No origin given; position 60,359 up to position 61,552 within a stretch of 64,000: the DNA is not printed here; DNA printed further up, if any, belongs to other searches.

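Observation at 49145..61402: T9SS cargo island: six proteins with type-A C-terminal sorting domains, plus two FISUMP-domain proteins.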

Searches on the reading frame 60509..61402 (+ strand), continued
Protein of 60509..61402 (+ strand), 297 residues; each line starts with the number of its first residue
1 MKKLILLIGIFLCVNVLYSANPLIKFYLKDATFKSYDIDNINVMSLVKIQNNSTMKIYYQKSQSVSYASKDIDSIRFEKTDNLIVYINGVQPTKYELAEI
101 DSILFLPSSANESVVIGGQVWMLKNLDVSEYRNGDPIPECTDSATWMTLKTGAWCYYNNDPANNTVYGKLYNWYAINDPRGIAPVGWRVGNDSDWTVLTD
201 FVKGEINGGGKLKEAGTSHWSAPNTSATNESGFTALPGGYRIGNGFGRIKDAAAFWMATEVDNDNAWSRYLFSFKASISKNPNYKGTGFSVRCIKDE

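Call 28: find_encoding_contigs(protein=P0114, flank=10000, max_places=3)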
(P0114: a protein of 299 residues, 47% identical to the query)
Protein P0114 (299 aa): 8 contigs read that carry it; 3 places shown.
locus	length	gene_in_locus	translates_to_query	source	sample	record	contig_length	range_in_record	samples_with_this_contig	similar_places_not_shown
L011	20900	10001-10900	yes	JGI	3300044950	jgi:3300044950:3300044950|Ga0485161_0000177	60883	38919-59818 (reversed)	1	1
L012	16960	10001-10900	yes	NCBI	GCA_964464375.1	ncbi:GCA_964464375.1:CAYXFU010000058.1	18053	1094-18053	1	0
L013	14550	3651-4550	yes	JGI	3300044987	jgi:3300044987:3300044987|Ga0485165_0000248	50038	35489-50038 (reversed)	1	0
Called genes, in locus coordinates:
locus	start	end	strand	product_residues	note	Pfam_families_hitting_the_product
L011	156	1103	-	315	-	PF02470:MlaD, PF28544:Helical_needle (weak)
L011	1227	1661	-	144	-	PF00436:SSB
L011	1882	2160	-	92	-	-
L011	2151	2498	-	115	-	-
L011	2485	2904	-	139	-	PF03646:FlaG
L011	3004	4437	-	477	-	PF02465:FliD_N, PF07195:FliD_C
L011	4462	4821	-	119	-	PF02561:FliS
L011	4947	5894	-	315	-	PF00669:Flagellin_N, PF00700:Flagellin_C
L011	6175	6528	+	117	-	-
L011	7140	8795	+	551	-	PF19494:DUF6029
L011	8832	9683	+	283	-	PF11551:Omp28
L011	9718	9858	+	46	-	-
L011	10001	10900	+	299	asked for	PF09603:Fib_succ_major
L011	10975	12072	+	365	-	PF00989:PAS (weak), PF08448:PAS_4, PF13426:PAS_9, PF02518:HATPase_c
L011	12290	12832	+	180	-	PF00484:Pro_CA (weak)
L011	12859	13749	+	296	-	PF00144:Beta-lactamase, PF13354:Beta-lactamase2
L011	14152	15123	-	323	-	PF00226:DnaJ, PF01569:PAP2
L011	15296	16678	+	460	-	PF18962:Por_Secre_tail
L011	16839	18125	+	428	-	PF24817:WD40_WDHD1_1st (faint), PF25175:Beta-prop_WDR5 (faint), PF18962:Por_Secre_tail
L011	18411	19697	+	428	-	PF07228:SpoIIE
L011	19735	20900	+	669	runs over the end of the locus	PF14344:DUF4397 (faint)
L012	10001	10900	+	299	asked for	PF09603:Fib_succ_major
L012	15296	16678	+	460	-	PF18962:Por_Secre_tail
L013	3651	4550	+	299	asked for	PF09603:Fib_succ_major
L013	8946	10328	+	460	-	PF18962:Por_Secre_tail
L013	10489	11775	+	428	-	PF24817:WD40_WDHD1_1st (faint), PF25175:Beta-prop_WDR5 (faint), PF18962:Por_Secre_tail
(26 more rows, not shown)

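Call 31: find_related_loci(query=A1, collection=metagenome_contigs, flank=6000)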
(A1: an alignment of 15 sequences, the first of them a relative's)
Query A1 (297 aa) in metagenome_contigs; peptide patterns used: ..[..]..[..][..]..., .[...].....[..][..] (x = any residue, [..] = any of these).
600 stretches matched a pattern (row limit reached: there are more); 592 encode a relative of the query (tblastn E <= 1e-3); the best 80 are kept; 80 distinct loci.
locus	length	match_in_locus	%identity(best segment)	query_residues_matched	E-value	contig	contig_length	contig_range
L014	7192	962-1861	44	1-297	4e-75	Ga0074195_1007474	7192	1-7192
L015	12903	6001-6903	45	1-296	2e-78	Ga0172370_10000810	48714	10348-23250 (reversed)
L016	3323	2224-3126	43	1-295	4e-69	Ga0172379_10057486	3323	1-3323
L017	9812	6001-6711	45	72-297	1e-67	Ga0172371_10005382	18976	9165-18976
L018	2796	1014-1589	56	109-296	5e-66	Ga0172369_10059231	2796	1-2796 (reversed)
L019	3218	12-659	50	80-296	4e-65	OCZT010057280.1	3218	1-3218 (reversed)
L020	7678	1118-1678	54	112-296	2e-64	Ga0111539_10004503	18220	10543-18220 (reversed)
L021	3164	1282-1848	53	112-296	1e-64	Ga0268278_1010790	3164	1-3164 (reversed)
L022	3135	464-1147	48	77-296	3e-64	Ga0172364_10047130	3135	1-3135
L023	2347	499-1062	53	110-296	3e-64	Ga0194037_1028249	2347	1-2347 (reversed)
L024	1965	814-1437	50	94-296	1e-64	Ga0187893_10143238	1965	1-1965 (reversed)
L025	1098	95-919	41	1-296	2e-66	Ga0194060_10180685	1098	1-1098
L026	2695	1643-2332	47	75-296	2e-62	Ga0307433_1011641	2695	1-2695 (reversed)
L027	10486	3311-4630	52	107-297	6e-61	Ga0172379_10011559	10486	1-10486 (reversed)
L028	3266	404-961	51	113-296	4e-60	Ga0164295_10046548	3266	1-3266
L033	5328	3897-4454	54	112-297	1e-58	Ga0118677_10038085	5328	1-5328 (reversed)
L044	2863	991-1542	51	114-296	1e-55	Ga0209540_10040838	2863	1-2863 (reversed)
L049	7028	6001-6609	47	88-296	2e-54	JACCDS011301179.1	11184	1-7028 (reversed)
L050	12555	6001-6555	50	113-296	1e-54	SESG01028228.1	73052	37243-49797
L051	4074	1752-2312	49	112-296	4e-54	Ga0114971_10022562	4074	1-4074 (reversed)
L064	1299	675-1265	46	102-296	2e-56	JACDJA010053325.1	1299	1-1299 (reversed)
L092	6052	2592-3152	47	113-296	8e-51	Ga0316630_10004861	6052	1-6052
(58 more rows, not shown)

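Call 40: predict_structure(alignment_id=A1)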
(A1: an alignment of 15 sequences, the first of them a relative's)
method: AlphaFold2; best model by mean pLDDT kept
length: 297 residues; sequences in the alignment: 15
mean_pLDDT: 50.0   pTM: 0.36
mean pLDDT of the five models: 50.0, 49.6, 44.7, 44.2, 43.8
residues with pLDDT >= 90: 0; 70-90: 42; 50-70: 89; < 50: 166
segments of 3 or more residues with pLDDT < 50: 14-19, 109-111, 115-126, 138-182, 198-269, 271-292
pLDDT, mean of each block of 10 residues (from residue 1): 62 48 59 61 52 74 76 68 79 80 62 45 49 51 43 37 40 35 53 50 37 34 32 32 37 39 39 39 35 52
secondary structure, 60 per line:
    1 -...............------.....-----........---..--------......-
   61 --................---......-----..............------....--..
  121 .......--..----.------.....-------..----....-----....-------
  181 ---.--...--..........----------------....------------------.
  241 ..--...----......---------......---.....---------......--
elements in order: H2-16 E23-27 E33-37 E54-59 E63-68 E72-78 E82-87 E93-96 E100-106 E113-116 E119-122 H123-127 H143-147 H161-164 E170-173 E187-189 H192-201 H218-221 E240-242 E245-247 E252-257 E267-272 E276-280 E290-295

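Call 63: search_protein_families(library=pfam, proteins=[L016:1755-2213:+, L033:835-1302:+, L064:1-420:+, L017:5352-5945:+, L022:2-388:+, L026:758-1573:+, L049:1685-2236:+, L051:186-698:+, L092:1505-1996:+, L044:283-1548:+], max_evalue=0.01)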
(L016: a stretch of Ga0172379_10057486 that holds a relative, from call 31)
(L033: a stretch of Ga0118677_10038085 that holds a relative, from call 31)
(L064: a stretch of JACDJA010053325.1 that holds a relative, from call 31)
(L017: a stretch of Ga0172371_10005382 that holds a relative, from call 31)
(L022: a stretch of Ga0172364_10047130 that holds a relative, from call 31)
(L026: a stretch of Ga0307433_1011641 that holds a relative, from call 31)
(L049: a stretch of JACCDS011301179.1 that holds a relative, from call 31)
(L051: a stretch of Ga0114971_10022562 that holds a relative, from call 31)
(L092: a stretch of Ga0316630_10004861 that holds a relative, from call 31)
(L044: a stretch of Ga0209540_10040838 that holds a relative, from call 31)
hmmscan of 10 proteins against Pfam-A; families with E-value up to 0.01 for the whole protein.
L016:1755-2213:+ (152 aa): 3 families
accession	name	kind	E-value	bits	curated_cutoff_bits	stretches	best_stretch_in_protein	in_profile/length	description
PF18962.6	Por_Secre_tail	-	3.6e-07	30.8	27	1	69-150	2-75/75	Secretion system C-terminal sorting domain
PF13860.13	FlgD_ig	-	3.6e-07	30.5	27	1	88-137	24-73/79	FlgD Ig-like domain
PF13585.12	CHU_C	-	6.7e-06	26.6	27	1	85-147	25-81/86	CHU_C Type IX secretion signal domain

L033:835-1302:+ (155 aa): 3 families
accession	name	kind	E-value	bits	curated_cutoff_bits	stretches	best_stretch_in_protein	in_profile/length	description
PF13860.13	FlgD_ig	-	1.6e-11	44.5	27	1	75-138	8-74/79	FlgD Ig-like domain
PF18962.6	Por_Secre_tail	-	1.4e-07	32.1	27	1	69-150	2-75/75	Secretion system C-terminal sorting domain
PF13585.12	CHU_C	-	9.3e-05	22.9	27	1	83-144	23-77/86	CHU_C Type IX secretion signal domain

L064:1-420:+ (139 aa): 1 family
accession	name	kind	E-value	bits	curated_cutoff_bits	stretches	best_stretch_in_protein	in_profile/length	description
PF18962.6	Por_Secre_tail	-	1.2e-14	54.8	27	1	65-137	1-74/75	Secretion system C-terminal sorting domain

L017:5352-5945:+ (197 aa): 2 families
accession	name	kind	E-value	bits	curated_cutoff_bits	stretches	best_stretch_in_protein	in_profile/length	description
PF18962.6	Por_Secre_tail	-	1.1e-10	42.1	27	1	123-194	1-74/75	Secretion system C-terminal sorting domain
PF22345.2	GLMA_C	-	0.0034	17.5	27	0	35-92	62-119/132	GLMA, C-terminal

L022:2-388:+ (128 aa): 1 family
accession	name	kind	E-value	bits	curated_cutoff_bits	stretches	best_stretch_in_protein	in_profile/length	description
PF18962.6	Por_Secre_tail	-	2e-13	50.8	27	1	50-123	2-72/75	Secretion system C-terminal sorting domain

L026:758-1573:+ (271 aa): 1 family
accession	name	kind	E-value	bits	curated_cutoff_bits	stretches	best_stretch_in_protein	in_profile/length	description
PF18962.6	Por_Secre_tail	-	1.9e-10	41.3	27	1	193-264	2-70/75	Secretion system C-terminal sorting domain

L049:1685-2236:+ (183 aa): 1 family
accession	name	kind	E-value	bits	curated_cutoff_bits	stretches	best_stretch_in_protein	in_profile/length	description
PF18962.6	Por_Secre_tail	-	1.6e-07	31.9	27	1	101-169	1-67/75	Secretion system C-terminal sorting domain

L051:186-698:+ (170 aa): 2 families
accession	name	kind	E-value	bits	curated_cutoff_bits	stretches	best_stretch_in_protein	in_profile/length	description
PF18962.6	Por_Secre_tail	-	6.5e-12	46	27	1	93-162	1-70/75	Secretion system C-terminal sorting domain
PF11589.14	DUF3244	-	1.6e-06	28.5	25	1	86-166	17-95/96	Domain of unknown function (DUF3244)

L092:1505-1996:+ (163 aa): 1 family
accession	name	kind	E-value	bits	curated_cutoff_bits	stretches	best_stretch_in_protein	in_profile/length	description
PF18962.6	Por_Secre_tail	-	6.1e-15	55.7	27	1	89-156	1-70/75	Secretion system C-terminal sorting domain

L044:283-1548:+ (421 aa): 2 families
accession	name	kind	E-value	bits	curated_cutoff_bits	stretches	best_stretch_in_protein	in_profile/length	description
PF09603.15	Fib_succ_major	-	4.1e-48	164.6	33.9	1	237-419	1-187/187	Fibrobacter succinogenes major domain (Fib_succ_major)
PF18962.6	Por_Secre_tail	-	5.3e-05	23.9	27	1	79-151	1-74/75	Secretion system C-terminal sorting domain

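Call 72: search_solved_structures(query=window:60509-61402:+, max_evalue=0.01)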
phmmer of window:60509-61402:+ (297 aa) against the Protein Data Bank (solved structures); distinct sequences matched with E-value up to 0.01: 0.

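Call 76: predict_structure(alignment_id=A3)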
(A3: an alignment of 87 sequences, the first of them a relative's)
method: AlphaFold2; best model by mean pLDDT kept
length: 297 residues; sequences in the alignment: 87
mean_pLDDT: 88.0   pTM: 0.74
mean pLDDT of the five models: 88.0, 87.9, 87.2, 87.2, 86.7
residues with pLDDT >= 90: 193; 70-90: 65; 50-70: 33; < 50: 6
segments of 3 or more residues with pLDDT < 50: 1-3
pLDDT, mean of each block of 10 residues (from residue 1): 53 52 71 79 65 80 81 85 90 92 73 89 95 96 96 98 94 98 95 97 96 96 96 94 94 98 98 98 98 94
secondary structure, 60 per line:
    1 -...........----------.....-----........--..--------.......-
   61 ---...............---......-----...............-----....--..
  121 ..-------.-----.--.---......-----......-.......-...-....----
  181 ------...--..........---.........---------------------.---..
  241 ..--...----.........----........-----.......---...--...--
elements in order: H2-12 E23-27 E33-37 E53-59 E64-68 E72-78 E82-87 E93-96 E100-107 E113-116 E119-122 H143-148 E154-156 H161-167 E169-171 H173-176 E187-189 H192-201 H205-212 E239-242 E245-247 E252-260 E265-272 E278-284 E288-290 E293-295

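Call 78: fold_search(model_id=the predicted structure, library=pdb)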
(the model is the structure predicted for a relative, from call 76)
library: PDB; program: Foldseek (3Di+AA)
matches with E <= 10: 401; with E <= 0.001: 0
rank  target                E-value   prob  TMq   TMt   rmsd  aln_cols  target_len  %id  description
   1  1zq1_A                8.6e-02  0.75  0.15  0.11  12.9       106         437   16  Structure of GatDE tRNA-Dependent Amidotransferase from Pyrococcus abyssi (released 2005-10-18)
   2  3hfo_B                1.0e-01  0.99  0.14  0.53   3.4        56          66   23  Crystal Structure of an Hfq protein from Synechocystis sp. (released 2009-07-14)
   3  4eps                  1.1e-01  0.23  0.25  0.17  14.6       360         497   11  Crystal structure of a fimbrial protein (BACOVA_04982) from Bacteroides ovatus ATCC 8483 at 1.85 A resolution (released 2012-06-13)
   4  4pjo_c                1.5e-01  0.51  0.10  0.28  11.4        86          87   14  Minimal U1 snRNP (released 2014-12-31)
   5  4pjo_Q                1.8e-01  0.60  0.11  0.32  10.0        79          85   15  Minimal U1 snRNP (released 2014-12-31)
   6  4pjo_C                1.9e-01  0.41  0.10  0.27  11.9        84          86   13  Minimal U1 snRNP (released 2014-12-31)
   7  4pjo_q                2.0e-01  0.54  0.12  0.33  10.7        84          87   15  Minimal U1 snRNP (released 2014-12-31)
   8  8oks_A                2.1e-01  0.89  0.14  0.35   3.2        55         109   20  Crystal structure of Bdellovibrio bacteriovorus Bd2740 C-terminal domain (released 2023-10-25)
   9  8oks_B                3.1e-01  0.75  0.13  0.32   3.3        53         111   19  Crystal structure of Bdellovibrio bacteriovorus Bd2740 C-terminal domain (released 2023-10-25)
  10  3fif_C                4.1e-01  0.96  0.14  0.64   4.4        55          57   11  Crystal structure of the ygdR protein from E.coli. Northeast Structural Genomics target ER382A. (released 2009-01-06)
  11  2mys_A                5.5e-01  0.38  0.13  0.06   5.9        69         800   12  MYOSIN SUBFRAGMENT-1, ALPHA CARBON COORDINATES ONLY FOR THE TWO LIGHT CHAINS (released 1997-01-11)
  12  2w4a_MODEL_1_M        5.5e-01  0.38  0.13  0.06   5.9        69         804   12  ISOMETRICALLY CONTRACTING INSECT ASYNCHRONOUS FLIGHT MUSCLE (released 2010-04-14)
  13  1m8q_A                5.5e-01  0.38  0.13  0.06   5.9        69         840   12  Molecular Models of Averaged Rigor Crossbridges from Tomograms of Insect Flight Muscle (released 2002-09-10)
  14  9pru_E                6.5e-01  0.02  0.11  0.12  16.5       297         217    6  Complex of the 3G8 Fab bound to Fc gamma receptor 3a / CD16a F158 allotype (released 2025-12-31)
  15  1l7t_L                7.2e-01  0.02  0.10  0.13  17.5       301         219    7  Crystal Structure Analysis of the anti-testosterone Fab fragment (released 2002-10-02)
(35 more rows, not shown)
